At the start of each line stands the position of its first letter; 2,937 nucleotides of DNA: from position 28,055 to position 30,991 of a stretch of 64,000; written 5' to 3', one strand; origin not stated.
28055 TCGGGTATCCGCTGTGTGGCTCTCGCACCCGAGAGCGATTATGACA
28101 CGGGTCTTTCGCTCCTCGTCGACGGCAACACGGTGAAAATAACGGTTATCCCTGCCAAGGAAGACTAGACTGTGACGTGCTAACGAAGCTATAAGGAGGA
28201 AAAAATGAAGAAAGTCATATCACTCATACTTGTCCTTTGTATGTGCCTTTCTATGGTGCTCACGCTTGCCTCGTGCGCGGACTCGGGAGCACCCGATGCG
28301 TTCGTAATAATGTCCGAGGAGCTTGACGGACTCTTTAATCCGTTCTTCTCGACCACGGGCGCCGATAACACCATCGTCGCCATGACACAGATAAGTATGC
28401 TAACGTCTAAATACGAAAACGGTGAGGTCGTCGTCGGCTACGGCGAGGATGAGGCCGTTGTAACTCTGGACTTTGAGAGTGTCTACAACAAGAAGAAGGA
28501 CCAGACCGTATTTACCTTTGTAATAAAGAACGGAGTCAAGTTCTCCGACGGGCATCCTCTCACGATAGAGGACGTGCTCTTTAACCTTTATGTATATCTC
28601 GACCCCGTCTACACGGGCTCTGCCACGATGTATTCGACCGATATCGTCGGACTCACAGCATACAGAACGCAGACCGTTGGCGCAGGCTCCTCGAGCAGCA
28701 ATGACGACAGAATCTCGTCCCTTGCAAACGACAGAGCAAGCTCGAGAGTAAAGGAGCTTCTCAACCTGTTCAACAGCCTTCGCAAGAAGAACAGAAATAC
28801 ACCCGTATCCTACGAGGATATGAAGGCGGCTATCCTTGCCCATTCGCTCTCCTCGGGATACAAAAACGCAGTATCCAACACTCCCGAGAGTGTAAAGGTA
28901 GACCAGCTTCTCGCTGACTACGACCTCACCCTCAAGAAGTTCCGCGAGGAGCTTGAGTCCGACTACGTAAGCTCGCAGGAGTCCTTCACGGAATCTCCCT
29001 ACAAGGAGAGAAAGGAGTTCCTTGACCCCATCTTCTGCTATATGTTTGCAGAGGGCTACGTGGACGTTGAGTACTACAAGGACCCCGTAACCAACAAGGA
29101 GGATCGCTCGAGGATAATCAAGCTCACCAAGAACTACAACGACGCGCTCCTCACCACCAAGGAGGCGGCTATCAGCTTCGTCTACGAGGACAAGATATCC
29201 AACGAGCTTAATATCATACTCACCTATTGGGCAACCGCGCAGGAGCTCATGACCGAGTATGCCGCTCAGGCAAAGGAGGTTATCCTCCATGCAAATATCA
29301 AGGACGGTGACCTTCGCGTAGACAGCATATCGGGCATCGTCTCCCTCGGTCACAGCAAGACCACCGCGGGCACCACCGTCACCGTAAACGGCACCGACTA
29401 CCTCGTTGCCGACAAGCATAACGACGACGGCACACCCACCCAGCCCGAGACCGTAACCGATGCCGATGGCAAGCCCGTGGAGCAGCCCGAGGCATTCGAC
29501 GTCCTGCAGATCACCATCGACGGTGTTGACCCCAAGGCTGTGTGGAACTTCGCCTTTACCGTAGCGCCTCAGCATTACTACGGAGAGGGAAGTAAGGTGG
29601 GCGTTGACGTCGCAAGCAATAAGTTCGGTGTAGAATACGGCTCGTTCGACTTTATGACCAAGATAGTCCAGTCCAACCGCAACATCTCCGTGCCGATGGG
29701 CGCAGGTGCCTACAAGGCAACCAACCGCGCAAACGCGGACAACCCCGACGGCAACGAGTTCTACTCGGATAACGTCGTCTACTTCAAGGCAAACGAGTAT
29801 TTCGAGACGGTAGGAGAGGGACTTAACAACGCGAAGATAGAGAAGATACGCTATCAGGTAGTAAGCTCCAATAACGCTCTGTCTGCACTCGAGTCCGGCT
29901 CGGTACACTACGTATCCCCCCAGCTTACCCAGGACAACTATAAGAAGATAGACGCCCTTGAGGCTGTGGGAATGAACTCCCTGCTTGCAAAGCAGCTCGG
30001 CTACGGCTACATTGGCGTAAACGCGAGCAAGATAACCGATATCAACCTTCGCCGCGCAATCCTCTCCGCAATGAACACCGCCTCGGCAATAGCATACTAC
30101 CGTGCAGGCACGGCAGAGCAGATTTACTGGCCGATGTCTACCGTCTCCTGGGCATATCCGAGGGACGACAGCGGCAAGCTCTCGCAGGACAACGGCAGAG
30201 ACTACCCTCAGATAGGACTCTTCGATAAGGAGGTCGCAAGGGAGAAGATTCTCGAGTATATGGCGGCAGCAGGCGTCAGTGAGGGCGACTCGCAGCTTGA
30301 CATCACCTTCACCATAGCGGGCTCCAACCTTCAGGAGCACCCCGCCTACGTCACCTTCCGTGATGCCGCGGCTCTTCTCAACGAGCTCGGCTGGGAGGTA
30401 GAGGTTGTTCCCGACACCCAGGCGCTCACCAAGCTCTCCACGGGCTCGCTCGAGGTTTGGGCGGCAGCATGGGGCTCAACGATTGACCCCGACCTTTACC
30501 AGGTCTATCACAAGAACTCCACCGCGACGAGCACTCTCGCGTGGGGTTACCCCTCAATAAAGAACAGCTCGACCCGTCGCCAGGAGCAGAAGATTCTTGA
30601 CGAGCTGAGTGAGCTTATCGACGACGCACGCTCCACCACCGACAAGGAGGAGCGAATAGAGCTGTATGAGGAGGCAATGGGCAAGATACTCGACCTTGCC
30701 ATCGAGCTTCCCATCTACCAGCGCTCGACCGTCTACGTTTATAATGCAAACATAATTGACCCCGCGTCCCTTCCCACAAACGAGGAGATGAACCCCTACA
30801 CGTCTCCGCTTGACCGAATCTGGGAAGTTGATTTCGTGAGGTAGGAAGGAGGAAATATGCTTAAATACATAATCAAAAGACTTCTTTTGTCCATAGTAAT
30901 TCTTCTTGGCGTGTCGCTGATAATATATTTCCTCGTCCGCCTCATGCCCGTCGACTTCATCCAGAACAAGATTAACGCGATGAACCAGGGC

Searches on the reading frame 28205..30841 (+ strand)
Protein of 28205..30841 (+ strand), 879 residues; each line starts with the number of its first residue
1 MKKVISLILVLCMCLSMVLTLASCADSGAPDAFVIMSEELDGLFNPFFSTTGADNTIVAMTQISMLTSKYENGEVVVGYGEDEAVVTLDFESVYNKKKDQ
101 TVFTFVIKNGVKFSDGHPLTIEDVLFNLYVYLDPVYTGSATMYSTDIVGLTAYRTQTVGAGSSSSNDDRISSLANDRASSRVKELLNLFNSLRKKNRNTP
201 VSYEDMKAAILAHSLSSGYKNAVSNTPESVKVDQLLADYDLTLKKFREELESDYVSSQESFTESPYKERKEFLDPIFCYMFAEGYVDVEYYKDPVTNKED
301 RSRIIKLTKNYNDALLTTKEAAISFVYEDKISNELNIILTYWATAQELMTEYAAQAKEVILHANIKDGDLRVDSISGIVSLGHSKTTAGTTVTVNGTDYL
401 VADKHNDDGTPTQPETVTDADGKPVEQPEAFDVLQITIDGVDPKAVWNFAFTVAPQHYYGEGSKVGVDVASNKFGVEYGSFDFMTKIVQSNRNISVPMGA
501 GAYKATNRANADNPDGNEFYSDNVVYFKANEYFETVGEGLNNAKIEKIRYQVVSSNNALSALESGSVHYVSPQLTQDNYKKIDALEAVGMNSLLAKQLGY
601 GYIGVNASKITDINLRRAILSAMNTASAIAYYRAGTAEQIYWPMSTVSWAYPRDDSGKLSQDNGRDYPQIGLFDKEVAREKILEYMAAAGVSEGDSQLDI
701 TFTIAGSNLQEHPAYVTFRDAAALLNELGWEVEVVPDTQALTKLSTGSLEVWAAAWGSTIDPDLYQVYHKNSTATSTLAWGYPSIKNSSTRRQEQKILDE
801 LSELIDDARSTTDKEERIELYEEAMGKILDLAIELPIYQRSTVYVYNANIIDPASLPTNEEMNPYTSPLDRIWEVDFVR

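Call 66: search_protein_families(library=pfam, proteins=[window:28205-30841:+], max_evalue=0.0001)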
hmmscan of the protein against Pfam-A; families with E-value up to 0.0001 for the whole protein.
window:28205-30841:+ (879 aa): 1 family
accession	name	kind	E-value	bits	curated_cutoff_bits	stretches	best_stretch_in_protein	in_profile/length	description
PF00496.27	SBP_bac_5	-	2.3e-27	96.5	32.4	2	491-772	109-362/368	Bacterial extracellular solute-binding proteins, family 5 Middle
